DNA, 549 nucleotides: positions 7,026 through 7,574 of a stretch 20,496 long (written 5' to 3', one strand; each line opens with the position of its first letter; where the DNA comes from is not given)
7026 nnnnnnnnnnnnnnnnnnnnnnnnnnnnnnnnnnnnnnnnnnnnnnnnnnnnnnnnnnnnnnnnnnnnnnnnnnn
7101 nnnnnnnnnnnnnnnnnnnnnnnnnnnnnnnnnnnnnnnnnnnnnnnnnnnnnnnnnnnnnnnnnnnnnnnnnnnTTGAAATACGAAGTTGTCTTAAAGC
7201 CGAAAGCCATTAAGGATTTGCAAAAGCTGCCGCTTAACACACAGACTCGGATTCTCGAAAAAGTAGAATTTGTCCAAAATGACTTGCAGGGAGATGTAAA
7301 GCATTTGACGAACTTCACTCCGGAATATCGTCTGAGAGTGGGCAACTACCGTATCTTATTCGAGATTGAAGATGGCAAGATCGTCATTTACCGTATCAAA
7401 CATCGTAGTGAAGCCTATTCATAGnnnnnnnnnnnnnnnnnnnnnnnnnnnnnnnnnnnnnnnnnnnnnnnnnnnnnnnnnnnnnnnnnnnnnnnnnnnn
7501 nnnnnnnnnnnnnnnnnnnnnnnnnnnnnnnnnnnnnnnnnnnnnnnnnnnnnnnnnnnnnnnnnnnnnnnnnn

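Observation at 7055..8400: AT-rich, HIP1-free insert carrying TA genes next to a truncated sensor gene, bounded by a 9-bp direct repeat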

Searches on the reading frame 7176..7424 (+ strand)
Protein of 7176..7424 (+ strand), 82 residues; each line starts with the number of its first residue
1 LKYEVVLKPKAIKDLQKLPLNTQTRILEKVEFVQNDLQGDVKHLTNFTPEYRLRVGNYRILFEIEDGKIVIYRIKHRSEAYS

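Call 6: search_protein_families(library=pfam, proteins=[window:7176-7424:+], max_evalue=0.01)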
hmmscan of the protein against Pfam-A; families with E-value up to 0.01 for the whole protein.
window:7176-7424:+ (82 aa): 1 family
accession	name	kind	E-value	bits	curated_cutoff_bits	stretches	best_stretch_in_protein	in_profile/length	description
PF05016.21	ParE_toxin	-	1e-13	52.1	23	1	5-81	1-89/89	ParE toxin of type II toxin-antitoxin system, parDE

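Call 7: search_protein_families(library=ncbifam, proteins=[window:7176-7424:+], max_evalue=0.01)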
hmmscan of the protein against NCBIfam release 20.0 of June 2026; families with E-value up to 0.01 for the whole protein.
window:7176-7424:+ (82 aa): 1 family
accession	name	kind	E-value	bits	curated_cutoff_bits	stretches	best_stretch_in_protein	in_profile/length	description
TIGR02683.1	upstrm_HI1419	hypoth_equivalog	0.00063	20.1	62.85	1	21-71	20-71/95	type II toxin-antitoxin system RelE/ParE family toxin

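Call 12: find_encoding_contigs(protein=window:7176-7424:+, flank=10000, max_places=10)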
Protein window:7176-7424:+ (82 aa): 1 contig read that carries it; 1 place shown.
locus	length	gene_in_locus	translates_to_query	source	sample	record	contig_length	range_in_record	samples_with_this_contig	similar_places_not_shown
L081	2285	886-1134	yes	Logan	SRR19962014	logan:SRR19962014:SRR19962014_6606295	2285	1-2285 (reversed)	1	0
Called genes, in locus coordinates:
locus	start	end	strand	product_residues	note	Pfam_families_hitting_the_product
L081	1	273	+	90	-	?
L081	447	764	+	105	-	PF13188:PAS_8 (weak)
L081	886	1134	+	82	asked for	PF05016:ParE_toxin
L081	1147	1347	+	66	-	PF02604:PhdYeFM_antitox (weak)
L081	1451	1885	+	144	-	-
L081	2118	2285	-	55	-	?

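Call 25: find_homologous_proteins(query=window:7176-7421:+, max_evalue=0.001)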
Query window:7176-7421:+ (82 aa): 1999 proteins with E <= 0.001 among 2004 candidates; the best 120 are listed.
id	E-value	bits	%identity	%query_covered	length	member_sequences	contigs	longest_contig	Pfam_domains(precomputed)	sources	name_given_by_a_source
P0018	8.3e-45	167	98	100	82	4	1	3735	PF05016.22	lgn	-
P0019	1.6e-41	157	89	100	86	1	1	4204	PF05016.22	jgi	-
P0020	2.7e-37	144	83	100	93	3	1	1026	PF05016.22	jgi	jgi:mRNA interferase RelE/StbE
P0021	5.8e-37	142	80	100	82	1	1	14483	PF05016.22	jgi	jgi:mRNA interferase RelE/StbE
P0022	6.8e-37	142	83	100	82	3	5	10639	PF05016.22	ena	-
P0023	1.1e-36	142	82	100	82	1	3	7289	PF05016.22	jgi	jgi:mRNA interferase RelE/StbE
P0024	2.3e-36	141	80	100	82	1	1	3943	PF05016.22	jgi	jgi:mRNA interferase RelE/StbE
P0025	4.3e-36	140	79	100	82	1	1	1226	PF05016.22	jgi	jgi:mRNA interferase RelE/StbE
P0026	8.3e-36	139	79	100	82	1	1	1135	PF05016.22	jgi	jgi:mRNA interferase RelE/StbE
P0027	8.6e-36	139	78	100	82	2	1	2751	PF05016.22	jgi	jgi:mRNA interferase RelE/StbE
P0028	9.0e-36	139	79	99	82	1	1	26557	PF05016.22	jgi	jgi:mRNA interferase RelE/StbE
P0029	1.0e-35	139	83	100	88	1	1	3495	PF05016.22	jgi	-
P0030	1.2e-35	138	82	100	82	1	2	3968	PF05016.22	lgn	-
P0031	1.8e-35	138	80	100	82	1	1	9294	PF05016.22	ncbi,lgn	-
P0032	2.1e-35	137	82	100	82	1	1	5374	PF05016.22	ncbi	-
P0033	2.4e-35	137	80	100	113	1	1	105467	PF05016.22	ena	-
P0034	2.5e-35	137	80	100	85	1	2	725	PF05016.22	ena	-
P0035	4.3e-35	137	79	100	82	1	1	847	PF05016.22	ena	-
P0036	5.5e-35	136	79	100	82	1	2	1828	PF05016.22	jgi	jgi:mRNA interferase RelE/StbE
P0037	5.9e-35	136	77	100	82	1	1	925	PF05016.22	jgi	jgi:mRNA interferase RelE/StbE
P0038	9.2e-35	135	78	100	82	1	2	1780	PF05016.22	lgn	-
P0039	1.7e-34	135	80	100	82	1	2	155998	PF05016.22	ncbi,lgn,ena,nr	ncbi:MAG: type II toxin-antitoxin system RelE/ParE family toxin [Plectolyngbya sp. WJT66-NPBG17]|nr:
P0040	2.7e-34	134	79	100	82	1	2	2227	PF05016.22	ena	-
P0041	3.0e-34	134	77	100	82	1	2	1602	PF05016.22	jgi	jgi:mRNA interferase RelE/StbE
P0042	3.2e-34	134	78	100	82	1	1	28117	PF05016.22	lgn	-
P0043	3.2e-34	134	79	100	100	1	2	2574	PF05016.22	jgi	jgi:mRNA interferase RelE/StbE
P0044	3.4e-34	134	79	100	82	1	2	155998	PF05016.22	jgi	jgi:mRNA interferase RelE/StbE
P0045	6.5e-34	133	79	100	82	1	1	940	PF05016.22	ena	-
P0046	7.9e-34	132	78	100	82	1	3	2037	PF05016.22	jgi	jgi:mRNA interferase RelE/StbE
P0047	1.5e-33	132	76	100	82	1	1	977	PF05016.22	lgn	-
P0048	1.7e-33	131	77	100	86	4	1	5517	PF05016.22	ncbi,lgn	-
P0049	2.2e-33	131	78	99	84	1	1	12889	PF05016.22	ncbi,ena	-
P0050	2.2e-33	131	73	100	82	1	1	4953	PF05016.22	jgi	jgi:mRNA interferase RelE/StbE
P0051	2.9e-33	131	79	100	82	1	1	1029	PF05016.22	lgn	-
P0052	7.6e-33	129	77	100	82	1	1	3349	PF05016.22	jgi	jgi:mRNA interferase RelE/StbE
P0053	1.3e-32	129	77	99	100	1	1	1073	PF05016.22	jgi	jgi:mRNA interferase RelE/StbE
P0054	1.3e-32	129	73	99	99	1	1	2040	PF05016.22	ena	-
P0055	1.4e-32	129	76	100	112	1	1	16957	PF05016.22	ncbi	-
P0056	2.2e-32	128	78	100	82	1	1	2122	PF05016.22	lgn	-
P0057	3.3e-32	127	76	100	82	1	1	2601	PF05016.22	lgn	-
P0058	3.7e-32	127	74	100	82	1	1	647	PF05016.22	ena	-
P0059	5.6e-32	127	73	100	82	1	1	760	PF05016.22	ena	-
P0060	7.2e-32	126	74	100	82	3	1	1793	PF05016.22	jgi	jgi:mRNA interferase RelE/StbE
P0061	8.1e-32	126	73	100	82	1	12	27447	PF05016.22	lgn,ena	-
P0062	1.6e-31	125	71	100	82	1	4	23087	PF05016.22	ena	-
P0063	2.7e-31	124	66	100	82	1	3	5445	PF05016.22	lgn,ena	-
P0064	3.0e-31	124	73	99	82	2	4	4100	PF05016.22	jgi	jgi:mRNA interferase RelE/StbE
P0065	3.9e-31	124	66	100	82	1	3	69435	PF05016.22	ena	-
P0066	4.0e-31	124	66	100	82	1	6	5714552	PF05016.22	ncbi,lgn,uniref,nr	ncbi:MAG: type II toxin-antitoxin system RelE family toxin [Dolichospermum sp.]|uniref:type II toxin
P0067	5.4e-31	123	66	100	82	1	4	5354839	PF05016.22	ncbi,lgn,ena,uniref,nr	ncbi:type II toxin-antitoxin system RelE/ParE family toxin [Sphaerospermopsis kisseleviana CS-549]|u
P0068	5.8e-31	123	74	100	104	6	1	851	PF05016.22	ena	-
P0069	6.3e-31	123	66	100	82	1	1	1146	PF05016.22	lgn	-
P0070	6.4e-31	123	73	100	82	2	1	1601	PF05016.22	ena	-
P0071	7.0e-31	123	66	100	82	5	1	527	PF05016.22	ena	-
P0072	7.9e-31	123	66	100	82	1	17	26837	PF05016.22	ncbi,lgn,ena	-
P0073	8.4e-31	123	65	100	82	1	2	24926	PF05016.22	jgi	jgi:mRNA interferase RelE/StbE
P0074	8.6e-31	123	65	100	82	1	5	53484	PF05016.22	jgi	jgi:mRNA interferase RelE/StbE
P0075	9.2e-31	123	67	99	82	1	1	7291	PF05016.22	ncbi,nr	ncbi:MAG: type II toxin-antitoxin system RelE/ParE family toxin [Sphaerospermopsis sp.]|nr:type II t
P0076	1.3e-30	122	65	100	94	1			PF05016.22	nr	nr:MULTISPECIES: type II toxin-antitoxin system RelE/ParE family toxin [unclassified Anabaena]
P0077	1.4e-30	122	65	100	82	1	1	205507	PF05016.22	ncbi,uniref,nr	ncbi:type II toxin-antitoxin system RelE/ParE family toxin [Anabaena sphaerica FACHB-251]|uniref:Typ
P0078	1.4e-30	122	65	100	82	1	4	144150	PF05016.22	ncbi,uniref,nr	ncbi:MAG: type II toxin-antitoxin system RelE family toxin [Sphaerospermopsis kisseleviana]|uniref:t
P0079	1.4e-30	122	65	100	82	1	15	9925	PF05016.22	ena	-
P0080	1.6e-30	122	66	100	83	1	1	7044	PF05016.22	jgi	jgi:mRNA interferase RelE/StbE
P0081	1.6e-30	122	73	99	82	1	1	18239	PF05016.22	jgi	jgi:mRNA interferase RelE/StbE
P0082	1.8e-30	122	66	100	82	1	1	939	PF05016.22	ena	-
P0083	1.8e-30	122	65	100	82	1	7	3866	PF05016.22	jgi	jgi:mRNA interferase RelE/StbE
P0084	2.5e-30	121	66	100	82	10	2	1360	PF05016.22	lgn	-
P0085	2.6e-30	121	70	99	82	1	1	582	PF05016.22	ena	-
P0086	2.6e-30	121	65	99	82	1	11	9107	PF05016.22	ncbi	ncbi:MAG: type II toxin-antitoxin system RelE family toxin [Dolichospermum sp.]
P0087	2.9e-30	121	66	100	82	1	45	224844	PF05016.22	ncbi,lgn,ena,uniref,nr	ncbi:type II toxin-antitoxin system RelE/ParE family toxin [Dolichospermum circinale CS-1225]|uniref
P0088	3.0e-30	121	67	99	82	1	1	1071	PF05016.22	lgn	-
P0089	3.5e-30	121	63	100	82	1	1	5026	PF05016.22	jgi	jgi:mRNA interferase RelE/StbE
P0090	3.5e-30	121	65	100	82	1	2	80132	PF05016.22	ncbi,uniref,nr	ncbi:type II toxin-antitoxin system RelE/ParE family toxin [Nostoc sp. FACHB-152]|uniref:type II tox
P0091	3.6e-30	121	69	99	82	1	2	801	PF05016.22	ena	-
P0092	3.9e-30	121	65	100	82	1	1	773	PF05016.22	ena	-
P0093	3.9e-30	121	68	94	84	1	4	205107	PF05016.22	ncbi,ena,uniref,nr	ncbi:type II toxin-antitoxin system RelE/ParE family toxin [Dolichospermum sp. LEGE 00240]|uniref:ty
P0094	3.9e-30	121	67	100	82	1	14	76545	PF05016.22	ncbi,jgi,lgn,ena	jgi:mRNA interferase RelE/StbE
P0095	4.6e-30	121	66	100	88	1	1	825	PF05016.22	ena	-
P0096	4.7e-30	121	70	99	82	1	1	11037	PF05016.22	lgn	-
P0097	4.9e-30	120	71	100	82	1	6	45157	PF05016.22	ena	-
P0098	4.9e-30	120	67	100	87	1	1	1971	PF05016.22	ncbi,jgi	jgi:mRNA interferase RelE/StbE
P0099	5.0e-30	120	65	100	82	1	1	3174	PF05016.22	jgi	jgi:mRNA interferase RelE/StbE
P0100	5.1e-30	120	66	100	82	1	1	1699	PF05016.22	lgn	-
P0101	5.7e-30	120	66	98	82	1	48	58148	PF05016.22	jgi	jgi:mRNA interferase RelE/StbE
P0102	6.0e-30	120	67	99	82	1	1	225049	PF05016.22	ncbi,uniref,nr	ncbi:type II toxin-antitoxin system RelE/ParE family toxin [Nodularia harveyana UHCC-0300]|uniref:Ty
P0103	6.2e-30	120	67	99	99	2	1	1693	PF05016.22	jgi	jgi:mRNA interferase RelE/StbE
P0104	6.7e-30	120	65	100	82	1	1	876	PF05016.22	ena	-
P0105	6.7e-30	120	68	99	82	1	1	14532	PF05016.22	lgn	-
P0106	6.9e-30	120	67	100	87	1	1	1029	PF05016.22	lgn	-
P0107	7.2e-30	120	70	99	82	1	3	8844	PF05016.22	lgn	-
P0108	7.3e-30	120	69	99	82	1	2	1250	PF05016.22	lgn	-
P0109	8.2e-30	120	66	100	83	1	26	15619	PF05016.22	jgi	jgi:mRNA interferase RelE/StbE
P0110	8.5e-30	120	66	100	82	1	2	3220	PF05016.22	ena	-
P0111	8.7e-30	120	66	94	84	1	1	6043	PF05016.22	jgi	jgi:mRNA interferase RelE/StbE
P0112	9.9e-30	119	65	99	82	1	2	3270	PF05016.22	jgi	jgi:mRNA interferase RelE/StbE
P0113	1.1e-29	119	70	99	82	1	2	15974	PF05016.22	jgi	-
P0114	1.2e-29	119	68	99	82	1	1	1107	PF05016.22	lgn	-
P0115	1.2e-29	119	63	100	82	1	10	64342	PF05016.22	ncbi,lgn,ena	-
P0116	1.5e-29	119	65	100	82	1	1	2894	PF05016.22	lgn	-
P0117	1.5e-29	119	66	100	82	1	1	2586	PF05016.22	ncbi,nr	ncbi:MAG: type II toxin-antitoxin system RelE/ParE family toxin [Victivallales bacterium]|nr:type II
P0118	1.6e-29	119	68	99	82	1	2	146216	PF05016.22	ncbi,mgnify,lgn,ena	ncbi:MAG: type II toxin-antitoxin system RelE/ParE family toxin [Bacteroidota bacterium]|mgnify:CR=1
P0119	1.7e-29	119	69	99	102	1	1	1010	PF05016.22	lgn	-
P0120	1.7e-29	119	65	100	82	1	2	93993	PF05016.22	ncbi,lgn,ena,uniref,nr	ncbi:type II toxin-antitoxin system RelE/ParE family toxin [Sphaerospermopsis sp. LEGE 08334]|uniref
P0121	1.8e-29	119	66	100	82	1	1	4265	PF05016.22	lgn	-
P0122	1.8e-29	119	66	100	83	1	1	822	PF05016.22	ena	-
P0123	1.9e-29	119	68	99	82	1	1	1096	PF05016.22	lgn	-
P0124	2.0e-29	119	67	99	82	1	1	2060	PF05016.22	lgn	-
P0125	2.1e-29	118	66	100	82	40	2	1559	PF05016.22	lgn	-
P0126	2.2e-29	118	69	99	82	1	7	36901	PF05016.22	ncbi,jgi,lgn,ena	jgi:mRNA interferase RelE/StbE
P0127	2.3e-29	118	64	99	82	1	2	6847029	PF05016.22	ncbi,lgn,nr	ncbi:hypothetical protein NIES4074_42900 [Cylindrospermum sp. NIES-4074]|nr:hypothetical protein NIE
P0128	2.3e-29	118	73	99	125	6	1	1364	PF05016.22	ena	-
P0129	2.3e-29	118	67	100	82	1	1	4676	PF05016.22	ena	-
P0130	2.4e-29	118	68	100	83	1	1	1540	PF05016.22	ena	-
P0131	2.6e-29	118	70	96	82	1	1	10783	PF05016.22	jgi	jgi:mRNA interferase RelE/StbE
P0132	2.7e-29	118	68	100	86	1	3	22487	PF05016.22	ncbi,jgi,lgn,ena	ncbi:MAG: type II toxin-antitoxin system RelE/ParE family toxin [Pseudanabaena sp. ELA645]|jgi:mRNA 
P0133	2.7e-29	118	65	100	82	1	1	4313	PF05016.22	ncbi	ncbi:MAG: type II toxin-antitoxin system RelE family toxin [Microcoleaceae cyanobacterium]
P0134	2.8e-29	118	70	100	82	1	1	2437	PF05016.22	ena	-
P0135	2.8e-29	118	64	99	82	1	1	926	PF05016.22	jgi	jgi:mRNA interferase RelE/StbE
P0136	2.8e-29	118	66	100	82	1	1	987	PF05016.22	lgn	-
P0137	2.9e-29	118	65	98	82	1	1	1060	PF05016.22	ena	-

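Call 26: find_encoding_contigs(protein=P0018, flank=6000, max_places=5)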
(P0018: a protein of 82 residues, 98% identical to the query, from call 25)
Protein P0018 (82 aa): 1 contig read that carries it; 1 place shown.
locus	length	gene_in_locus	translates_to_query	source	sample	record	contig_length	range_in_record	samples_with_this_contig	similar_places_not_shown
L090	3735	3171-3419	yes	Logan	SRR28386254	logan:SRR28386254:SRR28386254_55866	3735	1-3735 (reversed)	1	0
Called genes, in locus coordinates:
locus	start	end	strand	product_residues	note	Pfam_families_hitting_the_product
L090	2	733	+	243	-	?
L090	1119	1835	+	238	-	PF04542:Sigma70_r2, PF07638:Sigma70_ECF (faint), PF08281:Sigma70_r4_2, PF04545:Sigma70_r4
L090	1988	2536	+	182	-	-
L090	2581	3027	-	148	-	PF06094:GGACT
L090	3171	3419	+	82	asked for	PF05016:ParE_toxin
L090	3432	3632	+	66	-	PF02604:PhdYeFM_antitox (weak)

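Call 27: find_encoding_contigs(protein=P0019, flank=6000, max_places=5)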
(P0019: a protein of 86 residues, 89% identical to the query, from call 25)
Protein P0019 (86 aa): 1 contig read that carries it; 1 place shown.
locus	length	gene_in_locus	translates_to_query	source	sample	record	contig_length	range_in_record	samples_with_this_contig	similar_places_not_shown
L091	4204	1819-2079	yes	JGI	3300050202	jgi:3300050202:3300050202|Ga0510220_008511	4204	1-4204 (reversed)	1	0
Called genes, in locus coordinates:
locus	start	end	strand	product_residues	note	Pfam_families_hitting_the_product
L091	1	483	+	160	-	?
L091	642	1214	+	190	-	PF13490:zf-HC2 (faint)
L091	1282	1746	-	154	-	PF06094:GGACT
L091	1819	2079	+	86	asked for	PF05016:ParE_toxin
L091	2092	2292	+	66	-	PF02604:PhdYeFM_antitox (weak)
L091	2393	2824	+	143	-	-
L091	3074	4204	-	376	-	?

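Call 31: search_protein_families(library=pfam, proteins=[L090:2-733:+, L090:1119-1835:+, L090:1988-2536:+, L090:2581-3027:-, L091:1-483:+, L091:642-1214:+, L091:1282-1746:-], max_evalue=0.01)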
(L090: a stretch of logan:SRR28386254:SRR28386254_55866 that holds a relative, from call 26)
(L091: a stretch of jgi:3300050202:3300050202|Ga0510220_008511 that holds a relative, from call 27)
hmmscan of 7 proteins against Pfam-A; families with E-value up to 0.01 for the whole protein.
L090:2-733:+ (243 aa): 1 family
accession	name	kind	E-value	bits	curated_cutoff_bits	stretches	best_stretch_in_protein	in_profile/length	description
PF00437.27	T2SSE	-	9.9e-72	242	24.9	1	1-227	159-370/370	Type II/IV secretion system protein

L090:1119-1835:+ (238 aa): 7 families
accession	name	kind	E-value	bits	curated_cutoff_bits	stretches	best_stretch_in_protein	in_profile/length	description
PF04542.20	Sigma70_r2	-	2.1e-19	69.5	24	1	69-136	1-70/71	Sigma-70 region 2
PF08281.18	Sigma70_r4_2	-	4.2e-16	58.8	25.7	1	176-228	2-54/54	Sigma-70, region 4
PF04545.22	Sigma70_r4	-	2.4e-11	43.4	24.1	1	181-229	1-49/50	Sigma-70, region 4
PF07638.17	Sigma70_ECF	-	2.1e-05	25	21.1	1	182-233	133-184/185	ECF sigma factor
PF13412.12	HTH_24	-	0.0035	17.3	21.9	1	200-223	17-40/48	Winged helix-turn-helix DNA-binding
PF13384.12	HTH_23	-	0.0063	16.8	24.6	0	192-223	9-40/50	Homeodomain-like domain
PF13404.12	HTH_AsnC-type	-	0.0066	16.7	27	0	202-223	19-40/42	AsnC-type helix-turn-helix domain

L090:1988-2536:+ (182 aa): 1 family
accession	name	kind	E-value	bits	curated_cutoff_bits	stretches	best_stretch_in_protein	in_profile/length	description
PF13490.11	zf-HC2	-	6.9e-05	23.3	22.2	1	38-57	6-25/35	Putative zinc-finger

L090:2581-3027:- (148 aa): 1 family
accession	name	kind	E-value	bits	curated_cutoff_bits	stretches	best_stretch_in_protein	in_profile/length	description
PF06094.17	GGACT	-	7.1e-19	69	22.8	1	17-145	1-119/120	Gamma-glutamyl cyclotransferase, AIG2-like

L091:1-483:+ (160 aa): 7 families
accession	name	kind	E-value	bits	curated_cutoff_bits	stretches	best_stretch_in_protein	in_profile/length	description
PF04542.20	Sigma70_r2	-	2.3e-17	63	24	1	1-63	6-70/71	Sigma-70 region 2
PF08281.18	Sigma70_r4_2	-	1.5e-16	60.2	25.7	1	103-155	2-54/54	Sigma-70, region 4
PF04545.22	Sigma70_r4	-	1.5e-11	44.1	24.1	1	108-156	1-49/50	Sigma-70, region 4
PF07638.17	Sigma70_ECF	-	0.00011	22.6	21.1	1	109-156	133-180/185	ECF sigma factor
PF13412.12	HTH_24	-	0.002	18.1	21.9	1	127-150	17-40/48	Winged helix-turn-helix DNA-binding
PF13384.12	HTH_23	-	0.0024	18.1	24.6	1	119-150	9-40/50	Homeodomain-like domain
PF13404.12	HTH_AsnC-type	-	0.0035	17.6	27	1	129-150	19-40/42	AsnC-type helix-turn-helix domain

L091:642-1214:+ (190 aa): 1 family
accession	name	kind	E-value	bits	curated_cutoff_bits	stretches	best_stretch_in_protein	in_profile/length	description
PF13490.11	zf-HC2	-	3.4e-05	24.3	22.2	1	46-66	6-26/35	Putative zinc-finger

L091:1282-1746:- (154 aa): 1 family
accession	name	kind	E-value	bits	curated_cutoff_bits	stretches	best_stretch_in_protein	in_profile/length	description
PF06094.17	GGACT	-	9.9e-21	75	22.8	1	28-151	1-119/120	Gamma-glutamyl cyclotransferase, AIG2-like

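Call 45: search_dna_similar(query=window:7176-7421:+, collection=plasmids, mode=protein, max_rows=15)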
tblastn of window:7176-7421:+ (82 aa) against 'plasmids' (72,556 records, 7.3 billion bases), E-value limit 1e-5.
Records with a match: 161; places in all: 161; records where one place covers at least 80% of the query: 152.
Best place of each record, by identity: <60% 161.
By first word of the organism name: Enterococcus 142; Piscirickettsia 9; Stanieria 2; Alicyclobacillus 1; Gloeothece 1; Calothrix 1; Dietzia 1; Rhodococcus 1; Athalassotoga 1; Bacillus 1; and 1 more.
By predicted mobility (MOB-suite, as given by PLSDB): conjugative 64; mobilizable 57; non-mobilizable 40.
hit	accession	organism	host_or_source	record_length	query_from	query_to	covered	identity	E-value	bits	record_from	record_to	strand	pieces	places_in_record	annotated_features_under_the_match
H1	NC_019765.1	Stanieria cyanosphaera PCC 7437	-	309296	1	82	100%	57.8%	1e-22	96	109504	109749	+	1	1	type II toxin-antitoxin system RelE/ParE family toxin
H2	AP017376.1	Stanieria sp. NIES-3757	-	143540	1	82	100%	56.6%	4e-22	95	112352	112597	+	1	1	hypothetical protein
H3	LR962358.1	Enterococcus faecalis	-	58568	1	81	99%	43.3%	5e-9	57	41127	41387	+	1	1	none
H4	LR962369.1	Enterococcus faecalis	-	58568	1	81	99%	43.3%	5e-9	57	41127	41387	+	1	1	none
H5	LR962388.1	Enterococcus faecalis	-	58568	1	81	99%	43.3%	5e-9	57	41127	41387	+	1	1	none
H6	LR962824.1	Enterococcus faecalis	-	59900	1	81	99%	43.3%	5e-9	57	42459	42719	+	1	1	none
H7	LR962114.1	Enterococcus faecalis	-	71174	1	81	99%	43.3%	5e-9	57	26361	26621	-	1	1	none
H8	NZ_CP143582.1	Enterococcus faecalis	Homo sapiens,bacterial isolate,sonicate ...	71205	1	81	99%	43.3%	5e-9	57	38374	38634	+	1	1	type II toxin-antitoxin system RelE/ParE family toxin | type II toxin-antitoxin system RelB family antitoxin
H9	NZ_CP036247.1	Enterococcus faecalis R712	Homo sapiens,blood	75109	1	81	99%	43.3%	5e-9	57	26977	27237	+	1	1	type II toxin-antitoxin system RelE/ParE family toxin | type II toxin-antitoxin system RelB family antitoxin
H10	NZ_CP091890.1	Enterococcus faecalis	Homo sapiens,fecal sample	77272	1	81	99%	43.3%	5e-9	57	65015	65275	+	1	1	type II toxin-antitoxin system RelE/ParE family toxin | type II toxin-antitoxin system RelB family antitoxin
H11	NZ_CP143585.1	Enterococcus faecalis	Homo sapiens,bacterial isolate,sonicate ...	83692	1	81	99%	43.3%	5e-9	57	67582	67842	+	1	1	type II toxin-antitoxin system RelE/ParE family toxin | type II toxin-antitoxin system RelB family antitoxin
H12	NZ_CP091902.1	Enterococcus faecalis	Homo sapiens,fecal sample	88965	1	81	99%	43.3%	5e-9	57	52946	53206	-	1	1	type II toxin-antitoxin system RelE/ParE family toxin | type II toxin-antitoxin system RelB family antitoxin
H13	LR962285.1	Enterococcus faecalis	-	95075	1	81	99%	43.3%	5e-9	57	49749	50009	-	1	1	none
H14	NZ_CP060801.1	Enterococcus faecalis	Single Isolate,urine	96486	1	81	99%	43.3%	5e-9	57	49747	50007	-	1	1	type II toxin-antitoxin system RelE/ParE family toxin | type II toxin-antitoxin system RelB family antitoxin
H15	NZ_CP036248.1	Enterococcus faecalis R712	Homo sapiens,blood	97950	1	81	99%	43.3%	5e-9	57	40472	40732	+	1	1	type II toxin-antitoxin system RelE/ParE family toxin | type II toxin-antitoxin system RelB family antitoxin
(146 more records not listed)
